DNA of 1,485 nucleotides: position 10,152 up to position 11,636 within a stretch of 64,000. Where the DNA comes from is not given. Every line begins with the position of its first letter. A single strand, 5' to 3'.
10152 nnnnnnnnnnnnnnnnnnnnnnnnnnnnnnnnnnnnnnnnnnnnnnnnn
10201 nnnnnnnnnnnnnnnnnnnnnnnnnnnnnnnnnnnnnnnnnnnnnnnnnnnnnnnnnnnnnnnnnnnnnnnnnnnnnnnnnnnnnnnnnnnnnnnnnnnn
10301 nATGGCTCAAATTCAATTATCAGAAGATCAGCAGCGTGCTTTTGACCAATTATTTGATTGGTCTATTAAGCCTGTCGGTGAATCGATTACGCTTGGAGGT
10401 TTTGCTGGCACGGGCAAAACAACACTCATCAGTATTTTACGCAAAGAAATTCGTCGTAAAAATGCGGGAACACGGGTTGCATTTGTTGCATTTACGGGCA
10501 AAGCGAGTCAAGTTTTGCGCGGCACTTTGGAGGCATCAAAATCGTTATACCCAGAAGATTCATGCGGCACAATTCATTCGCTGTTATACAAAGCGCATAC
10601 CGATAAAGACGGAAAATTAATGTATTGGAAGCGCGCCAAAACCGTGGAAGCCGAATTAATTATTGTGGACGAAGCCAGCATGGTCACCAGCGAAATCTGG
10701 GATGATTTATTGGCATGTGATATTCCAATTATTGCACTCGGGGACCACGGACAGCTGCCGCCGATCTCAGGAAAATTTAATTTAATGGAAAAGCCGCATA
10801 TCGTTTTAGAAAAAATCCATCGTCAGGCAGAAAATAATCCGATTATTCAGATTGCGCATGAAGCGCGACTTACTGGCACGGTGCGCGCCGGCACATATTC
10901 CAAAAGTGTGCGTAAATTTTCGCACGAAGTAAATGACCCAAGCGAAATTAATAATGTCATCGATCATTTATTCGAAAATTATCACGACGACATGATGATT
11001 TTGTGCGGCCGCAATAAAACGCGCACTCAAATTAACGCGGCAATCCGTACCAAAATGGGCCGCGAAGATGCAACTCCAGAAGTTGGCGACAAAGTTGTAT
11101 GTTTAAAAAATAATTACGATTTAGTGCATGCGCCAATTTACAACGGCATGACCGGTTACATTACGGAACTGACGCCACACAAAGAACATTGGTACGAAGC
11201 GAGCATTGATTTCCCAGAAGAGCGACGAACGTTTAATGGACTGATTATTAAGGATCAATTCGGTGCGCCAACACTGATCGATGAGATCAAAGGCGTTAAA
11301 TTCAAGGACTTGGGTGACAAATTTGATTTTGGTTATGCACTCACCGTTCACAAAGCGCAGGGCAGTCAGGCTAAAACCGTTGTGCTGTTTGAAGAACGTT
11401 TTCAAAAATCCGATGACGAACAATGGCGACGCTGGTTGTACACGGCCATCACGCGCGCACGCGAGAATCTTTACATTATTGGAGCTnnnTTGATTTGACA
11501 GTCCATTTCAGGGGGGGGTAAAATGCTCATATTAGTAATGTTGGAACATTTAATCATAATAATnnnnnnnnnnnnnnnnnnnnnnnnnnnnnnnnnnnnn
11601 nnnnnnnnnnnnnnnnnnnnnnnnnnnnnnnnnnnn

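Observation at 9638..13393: LexA-controlled cluster: lexA, RecD/Dda-like helicase, small acidic protein, Cas4-like Fe-S nuclease fused to an RNase H-like exonuclease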

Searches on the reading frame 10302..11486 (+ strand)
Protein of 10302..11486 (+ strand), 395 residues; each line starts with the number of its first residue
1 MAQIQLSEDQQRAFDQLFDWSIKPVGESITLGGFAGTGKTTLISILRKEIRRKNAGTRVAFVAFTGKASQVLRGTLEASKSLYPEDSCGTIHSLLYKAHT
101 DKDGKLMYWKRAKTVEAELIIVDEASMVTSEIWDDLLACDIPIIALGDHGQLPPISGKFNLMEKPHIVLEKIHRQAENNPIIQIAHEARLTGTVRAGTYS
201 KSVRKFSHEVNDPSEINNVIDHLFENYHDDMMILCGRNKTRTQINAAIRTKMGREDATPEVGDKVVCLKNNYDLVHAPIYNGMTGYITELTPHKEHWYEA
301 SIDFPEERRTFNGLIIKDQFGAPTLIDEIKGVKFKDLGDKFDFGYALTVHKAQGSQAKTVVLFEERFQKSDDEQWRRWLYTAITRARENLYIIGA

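Call 7: search_protein_families(library=pfam, proteins=[window:10302-11486:+], max_evalue=0.01)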
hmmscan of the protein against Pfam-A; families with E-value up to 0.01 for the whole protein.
window:10302-11486:+ (395 aa): 15 families
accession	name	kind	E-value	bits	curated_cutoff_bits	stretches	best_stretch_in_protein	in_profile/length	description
PF13604.12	AAA_30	-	2.2e-20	73.7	27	1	6-189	2-169/191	AAA domain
PF13538.12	UvrD_C_2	-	3.6e-18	65.6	27.4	1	344-393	2-52/52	UvrD-like helicase C-terminal domain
PF13245.12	AAA_19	-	7.8e-17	62.1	25.1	1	30-155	15-132/134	AAA domain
PF05970.20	PIF1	-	2.4e-14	53.9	25.9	1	5-210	1-209/223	PIF1-like helicase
PF01443.25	Viral_helicase1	-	2.1e-11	44.5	21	1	328-393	166-227/228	Viral superfamily 1 RNA helicase core domain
PF18335.7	SH3_13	-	8e-06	26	41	1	255-295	22-59/65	ATP-dependent RecD-like DNA helicase SH3 domain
PF13191.12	AAA_16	-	1.3e-05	26.2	32.6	1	8-71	6-63/167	AAA ATPase domain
PF13401.12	AAA_22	-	0.00013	22.7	27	1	28-139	7-107/130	AAA domain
PF09848.15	SLFN-g3_helicase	-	0.00017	21.4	24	1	32-129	7-92/354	Schlafen group 3, DNA/RNA helicase domain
PF05127.21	NAT10_TcmA_helicase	-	0.00053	20.3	22.7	1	36-137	7-110/176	RNA cytidine acetyltransferase NAT10/TcmA, helicase domain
PF13361.12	UvrD_C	-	0.00073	19.5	25.6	1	347-393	290-346/350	UvrD-like helicase C-terminal domain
PF00580.27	UvrD-helicase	-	0.005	17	23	1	31-100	18-91/271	UvrD/REP helicase N-terminal domain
PF04851.21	ResIII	-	0.0081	16.5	22.5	0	4-98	2-95/164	Type III restriction enzyme, res subunit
PF13086.12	AAA_11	-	0.0086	16.3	27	0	116-155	213-253/257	AAA domain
PF03308.22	MeaB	-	0.0099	15.3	23.1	0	25-64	30-69/273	Methylmalonyl Co-A mutase-associated GTPase MeaB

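Call 8: search_protein_families(library=ncbifam, proteins=[window:10302-11486:+], max_evalue=0.01)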
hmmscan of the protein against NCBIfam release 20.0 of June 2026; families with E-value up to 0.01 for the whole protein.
window:10302-11486:+ (395 aa): 8 families
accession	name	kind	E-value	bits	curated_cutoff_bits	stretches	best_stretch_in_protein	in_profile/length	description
TIGR01448.2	helicase_RecD2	equivalog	1.7e-40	138.9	500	1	3-394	314-688/713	SF1B family DNA helicase RecD2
TIGR01447.1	recD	equivalog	2e-27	96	310.15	2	34-156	171-305/597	exodeoxyribonuclease V subunit alpha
TIGR02768.1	TraA_Ti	equivalog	4.1e-18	65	590.45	1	3-391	357-712/751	Ti-type conjugative transfer relaxase TraA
NF008127.0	PRK10875.1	equivalog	6.6e-13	48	671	2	32-153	177-309/619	exodeoxyribonuclease V subunit alpha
NF010402.0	PRK13826.1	subfamily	3.1e-07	28.7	1317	1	6-392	382-735/1102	Dtr system oriT relaxase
NF010464.0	PRK13889.1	subfamily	1.3e-06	26.6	1015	1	4-356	345-669/992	conjugal transfer relaxase TraA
NF040671.1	PLuB_AAA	exception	0.0014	16.1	999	0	114-156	960-1002/1256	PLuB system helicase-like protein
TIGR00750.1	lao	equivalog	0.0036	16.5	240.75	0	28-64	36-70/300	methylmalonyl Co-A mutase-associated GTPase MeaB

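Call 30: find_homologous_proteins(query=window:10302-11486:+, max_evalue=0.00001)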
Query window:10302-11486:+ (395 aa): 7607 proteins with E <= 0.00001 among 8000 candidates; the best 120 are listed.
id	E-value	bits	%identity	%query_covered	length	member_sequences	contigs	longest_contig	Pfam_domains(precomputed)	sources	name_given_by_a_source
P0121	1.7e-267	905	100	100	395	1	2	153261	PF13538.13,PF05970.21,PF01443.25,PF13604.13,PF13245.13,PF18335.8,PF13191.13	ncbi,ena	-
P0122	2.0e-219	746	80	100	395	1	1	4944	PF13538.13,PF05970.21,PF01443.25,PF13604.13,PF13245.13,PF18335.8,PF13401.13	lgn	-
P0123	9.9e-219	744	80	100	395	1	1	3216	PF13538.13,PF05970.21,PF01443.25,PF13604.13,PF13245.13,PF18335.8,PF13401.13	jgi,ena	-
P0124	1.4e-218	744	80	100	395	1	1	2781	PF13538.13,PF05970.21,PF01443.25,PF13604.13,PF13245.13,PF18335.8,PF13401.13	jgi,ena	-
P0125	1.9e-218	743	80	100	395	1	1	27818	PF13538.13,PF05970.21,PF01443.25,PF13604.13,PF13245.13,PF18335.8,PF13401.13,PF13191.13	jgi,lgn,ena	-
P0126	4.9e-218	742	80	100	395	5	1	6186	PF13538.13,PF05970.21,PF01443.25,PF13604.13,PF13245.13,PF18335.8,PF13401.13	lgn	-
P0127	1.3e-217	740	78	100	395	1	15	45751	PF13538.13,PF05970.21,PF01443.25,PF13604.13,PF13245.13,PF18335.8,PF13401.13,PF13191.13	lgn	-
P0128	6.5e-217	738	79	100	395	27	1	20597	PF13538.13,PF05970.21,PF01443.25,PF13604.13,PF13245.13,PF13401.13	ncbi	-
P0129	2.7e-216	736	79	100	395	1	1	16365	PF13538.13,PF05970.21,PF01443.25,PF13604.13,PF13245.13,PF18335.8,PF13401.13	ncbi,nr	ncbi:MAG: AAA family ATPase [Candidatus Magasanikbacteria bacterium]|nr:AAA family ATPase [Candidatu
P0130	2.2e-215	733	80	99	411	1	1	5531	PF13538.13,PF05970.21,PF01443.25,PF13604.13,PF13245.13,PF13191.13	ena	-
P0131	1.2e-213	727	79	100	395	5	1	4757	PF13538.13,PF05970.21,PF01443.25,PF13604.13,PF13245.13,PF18335.8,PF13401.13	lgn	-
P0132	1.3e-208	711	78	100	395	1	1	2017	PF13538.13,PF05970.21,PF01443.25,PF13604.13,PF13245.13,PF13401.13,PF13191.13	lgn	-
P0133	9.3e-199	678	73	100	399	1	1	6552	PF13538.13,PF05970.21,PF01443.25,PF13604.13,PF13245.13,PF13401.13,PF13191.13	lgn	-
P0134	2.9e-187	640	72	95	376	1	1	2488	PF13538.13,PF05970.21,PF01443.25,PF13604.13,PF13245.13,PF13191.13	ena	-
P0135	3.5e-176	604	65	100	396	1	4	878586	PF13538.13,PF05970.21,PF01443.25,PF13604.13,PF13245.13,PF13191.13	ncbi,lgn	-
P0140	1.2e-169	582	65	100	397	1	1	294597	PF13538.13,PF05970.21,PF01443.25,PF13604.13,PF13245.13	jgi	-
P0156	1.0e-158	546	60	100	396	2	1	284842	PF13538.13,PF05970.21,PF01443.25,PF13604.13,PF13245.13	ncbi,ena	ncbi:MAG: AAA family ATPase [Candidatus Uhrbacteria bacterium]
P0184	3.0e-138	479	54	98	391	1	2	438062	PF13538.13,PF05970.21,PF01443.25,PF13604.13,PF13245.13,PF13191.13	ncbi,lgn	-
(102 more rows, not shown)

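Call 31: search_solved_structures(query=window:10302-11486:+, max_evalue=0.001, show_alignments=1)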
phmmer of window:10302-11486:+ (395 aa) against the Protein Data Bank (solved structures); distinct sequences matched with E-value up to 0.001: 6.
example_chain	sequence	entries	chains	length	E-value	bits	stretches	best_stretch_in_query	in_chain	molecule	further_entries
9kwf_B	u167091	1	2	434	2.6e-20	76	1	4-272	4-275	Putative deoxyribonuclease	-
3e1s_A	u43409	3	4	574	1.9e-14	56.6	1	6-187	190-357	Exodeoxyribonuclease V, subunit RecD | Exodeoxyribonuclease V, subunit RecD, putative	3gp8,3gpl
8jx6_A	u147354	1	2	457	3.3e-12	49.3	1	29-255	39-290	Deep-Sea Helicase 9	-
3upu_A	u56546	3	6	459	1.3e-08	37.5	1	5-267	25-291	ATP-dependent DNA helicase dda | Dda helicase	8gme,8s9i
1w36_D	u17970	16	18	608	2.8e-06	29.8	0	31-156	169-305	EXODEOXYRIBONUCLEASE V ALPHA CHAIN | RecBCD enzyme subunit RecD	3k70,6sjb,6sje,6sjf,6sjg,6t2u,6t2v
5ld2_D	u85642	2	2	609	2.8e-06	29.8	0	31-156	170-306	RecBCD enzyme subunit RecD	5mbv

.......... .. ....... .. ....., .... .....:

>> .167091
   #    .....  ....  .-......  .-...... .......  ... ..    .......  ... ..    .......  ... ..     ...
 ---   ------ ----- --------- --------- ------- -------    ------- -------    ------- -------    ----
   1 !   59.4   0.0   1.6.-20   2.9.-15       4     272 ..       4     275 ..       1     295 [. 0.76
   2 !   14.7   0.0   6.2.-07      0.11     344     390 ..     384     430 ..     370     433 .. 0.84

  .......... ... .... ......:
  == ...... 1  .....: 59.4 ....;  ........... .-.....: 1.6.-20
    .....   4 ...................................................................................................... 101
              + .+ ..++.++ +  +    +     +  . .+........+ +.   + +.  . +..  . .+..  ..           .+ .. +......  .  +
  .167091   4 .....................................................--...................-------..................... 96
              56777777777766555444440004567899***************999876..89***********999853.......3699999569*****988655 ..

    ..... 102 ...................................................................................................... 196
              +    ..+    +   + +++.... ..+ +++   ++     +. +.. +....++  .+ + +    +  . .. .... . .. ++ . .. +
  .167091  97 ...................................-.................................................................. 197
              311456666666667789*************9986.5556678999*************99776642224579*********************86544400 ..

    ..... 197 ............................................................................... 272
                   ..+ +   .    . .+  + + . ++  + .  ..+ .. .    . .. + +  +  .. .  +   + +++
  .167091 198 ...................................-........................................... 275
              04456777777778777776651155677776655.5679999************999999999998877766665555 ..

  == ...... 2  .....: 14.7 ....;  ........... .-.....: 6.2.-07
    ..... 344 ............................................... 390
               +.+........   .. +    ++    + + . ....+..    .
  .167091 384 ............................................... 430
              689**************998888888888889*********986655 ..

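Call 32: find_related_loci(query=window:10302-11486:+, collection=metagenome_contigs, flank=5000)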
Query window:10302-11486:+ (395 aa) in metagenome_contigs; peptide patterns used: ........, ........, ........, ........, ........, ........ (x = any residue, [..] = any of these).
60 stretches matched a pattern; 14 encode a relative of the query (tblastn E <= 1e-3); 14 distinct loci.
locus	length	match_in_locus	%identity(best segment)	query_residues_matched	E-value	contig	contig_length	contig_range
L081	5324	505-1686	80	1-394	0e+0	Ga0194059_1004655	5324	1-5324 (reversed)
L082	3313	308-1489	80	1-394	0e+0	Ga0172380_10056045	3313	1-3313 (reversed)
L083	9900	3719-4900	79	1-394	0e+0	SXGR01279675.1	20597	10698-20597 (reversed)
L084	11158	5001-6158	51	4-394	2e-126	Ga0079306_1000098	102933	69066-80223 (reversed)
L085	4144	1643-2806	49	1-394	4e-127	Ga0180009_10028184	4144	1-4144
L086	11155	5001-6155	50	4-394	5e-123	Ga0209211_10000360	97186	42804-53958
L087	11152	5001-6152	51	6-394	8e-122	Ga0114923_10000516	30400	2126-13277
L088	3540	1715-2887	50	2-395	2e-123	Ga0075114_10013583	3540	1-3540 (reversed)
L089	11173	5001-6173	50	2-395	5e-120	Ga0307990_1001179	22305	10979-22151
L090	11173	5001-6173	49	2-395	6e-118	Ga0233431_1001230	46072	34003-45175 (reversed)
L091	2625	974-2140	47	4-394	3e-117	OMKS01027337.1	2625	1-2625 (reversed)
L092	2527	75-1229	44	3-394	1e-111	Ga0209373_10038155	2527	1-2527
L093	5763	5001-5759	42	3-256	2e-65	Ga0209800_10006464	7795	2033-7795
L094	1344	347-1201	42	4-290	3e-69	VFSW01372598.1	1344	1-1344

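Call 34: find_encoding_contigs(protein=P0135, flank=5000, max_places=1)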
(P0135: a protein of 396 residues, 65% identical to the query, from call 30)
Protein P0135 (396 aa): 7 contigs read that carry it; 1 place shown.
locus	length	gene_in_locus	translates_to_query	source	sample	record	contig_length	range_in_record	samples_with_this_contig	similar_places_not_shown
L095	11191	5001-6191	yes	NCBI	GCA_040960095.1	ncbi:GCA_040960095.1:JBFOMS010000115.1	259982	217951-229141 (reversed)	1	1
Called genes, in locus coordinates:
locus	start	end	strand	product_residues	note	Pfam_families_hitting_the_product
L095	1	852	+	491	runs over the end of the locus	PF01743:PolyA_pol, PF12627:PolyA_pol_RNAbd, PF01966:HD (weak)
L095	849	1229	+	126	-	-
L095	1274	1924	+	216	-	PF09335:VTT_dom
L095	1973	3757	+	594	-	PF13555:AAA_29 (faint), PF00005:ABC_tran, PF02463:SMC_N (faint), PF03193:RsgA_GTPase (faint), PF13401:AAA_22 (faint), PF12848:ABC_tran_Xtn, PF00005:ABC_tran, PF13304:AAA_21 (weak)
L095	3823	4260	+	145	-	-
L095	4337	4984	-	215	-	PF06941:NT5C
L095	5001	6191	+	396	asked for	PF05970:PIF1 (weak), PF13191:AAA_16 (faint), PF13604:AAA_30, PF13245:AAA_19, PF01443:Viral_helicase1 (faint), PF13538:UvrD_C_2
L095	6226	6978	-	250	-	-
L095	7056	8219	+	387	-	-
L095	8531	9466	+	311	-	PF01479:S4 (weak), PF00849:PseudoU_synth_2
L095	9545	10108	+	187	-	PF00625:Guanylate_kin, PF13671:AAA_33 (faint), PF13238:AAA_18 (weak)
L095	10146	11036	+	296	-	PF02369:Big_1, PF09134:Invasin_D3 (weak)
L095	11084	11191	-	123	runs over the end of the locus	PF01245:Ribosomal_L19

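Call 35: find_encoding_contigs(protein=P0140, flank=5000, max_places=1)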
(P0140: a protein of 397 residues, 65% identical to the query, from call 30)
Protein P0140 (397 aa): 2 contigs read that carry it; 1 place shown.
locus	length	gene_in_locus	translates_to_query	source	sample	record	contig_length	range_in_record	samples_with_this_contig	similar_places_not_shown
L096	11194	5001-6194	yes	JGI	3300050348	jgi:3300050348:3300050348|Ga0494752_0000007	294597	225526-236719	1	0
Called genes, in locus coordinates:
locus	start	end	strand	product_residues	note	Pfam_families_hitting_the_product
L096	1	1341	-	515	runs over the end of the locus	PF13482:RNase_H_2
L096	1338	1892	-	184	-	PF13328:HD_4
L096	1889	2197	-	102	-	-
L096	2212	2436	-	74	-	PF00471:Ribosomal_L33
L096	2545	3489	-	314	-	PF13593:SBF_like, PF01758:SBF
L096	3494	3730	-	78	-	-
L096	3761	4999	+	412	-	PF00890:FAD_binding_2 (weak), PF01266:DAO (faint), PF03486:HI0933_like, PF07992:Pyr_redox_2 (weak), PF13450:NAD_binding_8 (faint), PF13454:NAD_binding_9 (weak), PF22780:HI0933_like_1st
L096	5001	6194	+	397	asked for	PF05970:PIF1 (weak), PF13604:AAA_30, PF13245:AAA_19, PF01443:Viral_helicase1 (faint), PF13538:UvrD_C_2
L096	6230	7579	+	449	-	-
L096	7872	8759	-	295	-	PF14559:TPR_19 (faint)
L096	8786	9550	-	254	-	PF00121:TIM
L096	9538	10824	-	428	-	PF00675:Peptidase_M16, PF05193:Peptidase_M16_C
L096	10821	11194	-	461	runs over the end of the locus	PF28494:GlyRS_ins_1 (weak), PF00587:tRNA-synt_2b, PF03129:HGTP_anticodon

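Call 36: find_encoding_contigs(protein=P0156, flank=5000, max_places=1)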
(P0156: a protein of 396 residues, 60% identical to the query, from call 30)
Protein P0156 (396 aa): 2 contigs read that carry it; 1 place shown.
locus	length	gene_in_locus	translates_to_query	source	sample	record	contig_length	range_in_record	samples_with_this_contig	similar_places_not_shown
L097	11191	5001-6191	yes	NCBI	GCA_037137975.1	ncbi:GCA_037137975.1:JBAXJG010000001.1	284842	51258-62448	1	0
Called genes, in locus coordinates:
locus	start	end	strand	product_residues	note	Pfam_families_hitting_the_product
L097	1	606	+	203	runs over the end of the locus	PF14014:DUF4230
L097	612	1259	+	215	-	-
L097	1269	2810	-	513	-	-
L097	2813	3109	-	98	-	-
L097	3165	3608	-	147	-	PF01797:Y1_Tnp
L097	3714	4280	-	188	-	-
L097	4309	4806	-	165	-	-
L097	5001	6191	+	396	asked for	PF05970:PIF1 (faint), PF13604:AAA_30, PF13245:AAA_19, PF01443:Viral_helicase1 (faint), PF13538:UvrD_C_2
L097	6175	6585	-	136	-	PF01641:SelR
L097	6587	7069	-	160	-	PF10648:Gmad2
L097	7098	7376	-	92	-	PF01541:GIY-YIG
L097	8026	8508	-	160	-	-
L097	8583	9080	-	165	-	-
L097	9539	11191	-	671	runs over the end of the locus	PF12728:HTH_17, PF00270:DEAD (weak), PF04851:ResIII, PF00271:Helicase_C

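Call 37: find_encoding_contigs(protein=P0184, flank=5000, max_places=1)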
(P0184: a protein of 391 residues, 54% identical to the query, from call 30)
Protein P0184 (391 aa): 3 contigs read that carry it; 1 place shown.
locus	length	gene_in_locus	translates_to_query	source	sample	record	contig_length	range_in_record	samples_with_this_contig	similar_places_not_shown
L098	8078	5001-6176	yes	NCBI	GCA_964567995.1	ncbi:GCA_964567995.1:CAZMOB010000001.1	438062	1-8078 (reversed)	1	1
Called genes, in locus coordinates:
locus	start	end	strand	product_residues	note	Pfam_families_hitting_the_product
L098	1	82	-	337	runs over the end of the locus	PF00535:Glycos_transf_2, PF13641:Glyco_tranf_2_3, PF13632:Glyco_trans_2_3 (faint)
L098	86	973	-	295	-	PF00535:Glycos_transf_2, PF13641:Glyco_tranf_2_3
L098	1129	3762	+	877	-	PF01370:Epimerase, PF02719:Polysacc_synt_2 (weak), PF04321:RmlD_sub_bind (weak), PF16363:GDP_Man_Dehyd, PF01370:Epimerase, PF04321:RmlD_sub_bind, PF00483:NTP_transferase, PF12804:NTP_transf_3, +2 more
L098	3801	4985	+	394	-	PF01266:DAO (faint), PF07992:Pyr_redox_2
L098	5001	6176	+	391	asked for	PF05970:PIF1 (faint), PF13191:AAA_16 (faint), PF13245:AAA_19, PF13604:AAA_30, PF01443:Viral_helicase1 (faint), PF13538:UvrD_C_2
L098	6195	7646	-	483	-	PF00239:Resolvase, PF07508:Recombinase, PF13408:Zn_ribbon_recom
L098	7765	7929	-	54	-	-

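Call 68: search_protein_families(library=padloc, proteins=[window:10302-11486:+], max_evalue=0.001)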
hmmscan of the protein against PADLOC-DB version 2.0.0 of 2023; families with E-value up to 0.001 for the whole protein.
window:10302-11486:+ (395 aa): 25 families
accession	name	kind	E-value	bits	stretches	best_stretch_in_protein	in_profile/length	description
PDLC04475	PDC-M16A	-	1.3e-41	141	3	342-393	433-484/721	-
PDLC04476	PDC-M16A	-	5e-41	138.9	3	4-131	3-131/691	-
PDLC01734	typeIV_RecD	-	8.7e-37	124.8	2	3-274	337-605/763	RecD_0_IVD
PDLC04472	PDC-M16A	-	2.9e-32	109.9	3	341-393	646-698/930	-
PDLC05065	PDC-S68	-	7.7e-28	94.8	2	31-198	625-783/1221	-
PDLC05064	PDC-S68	-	3.1e-27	92.8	2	243-392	972-1096/1273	-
PDLC05066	PDC-S68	-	7e-27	91.9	2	30-155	597-721/1202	-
PDLC01148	RecD_like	-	6.2e-24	82.3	1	5-394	313-680/719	RecD/Tra ATPase fused to N-terminal HHH domain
PDLC04474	PDC-M16A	-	6.4e-21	72.5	2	342-392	647-700/917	-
PDLC05035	PDC-S53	-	3.5e-13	46.5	1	31-392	515-864/900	-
PDLC00122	GajB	-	6.8e-10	36.4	1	345-393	424-471/502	UrvD helicase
PDLC04469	PDC-M16A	-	3.4e-07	26.8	1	340-391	628-679/892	-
PDLC04470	PDC-M16A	-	7.9e-06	22.3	1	342-391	627-676/895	-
PDLC04471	PDC-M16A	-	1.1e-05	22.4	1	340-389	417-466/687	-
PDLC04473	PDC-M16A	-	1.8e-05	21.1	0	340-392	456-512/735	-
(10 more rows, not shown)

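Call 69: search_protein_families(library=phrogs, proteins=[window:10302-11486:+], max_evalue=0.001)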
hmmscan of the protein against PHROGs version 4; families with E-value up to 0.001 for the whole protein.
window:10302-11486:+ (395 aa): 5 families
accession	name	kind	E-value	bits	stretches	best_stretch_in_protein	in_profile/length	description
phrog_325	-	DNA, RNA and nucleotide metabolism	1.4e-95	322.5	1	1-394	466-868/986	Dda-like helicase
phrog_4412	-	DNA, RNA and nucleotide metabolism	1.6e-44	153.4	1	3-394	328-713/743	exonuclease V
phrog_1967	-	DNA, RNA and nucleotide metabolism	4.9e-17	62.8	2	3-107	150-245/776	DNA helicase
phrog_25471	-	unknown function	1.9e-07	32.3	1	6-134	3-138/162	-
phrog_25411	-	unknown function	9.2e-07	28.9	0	347-394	544-597/627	-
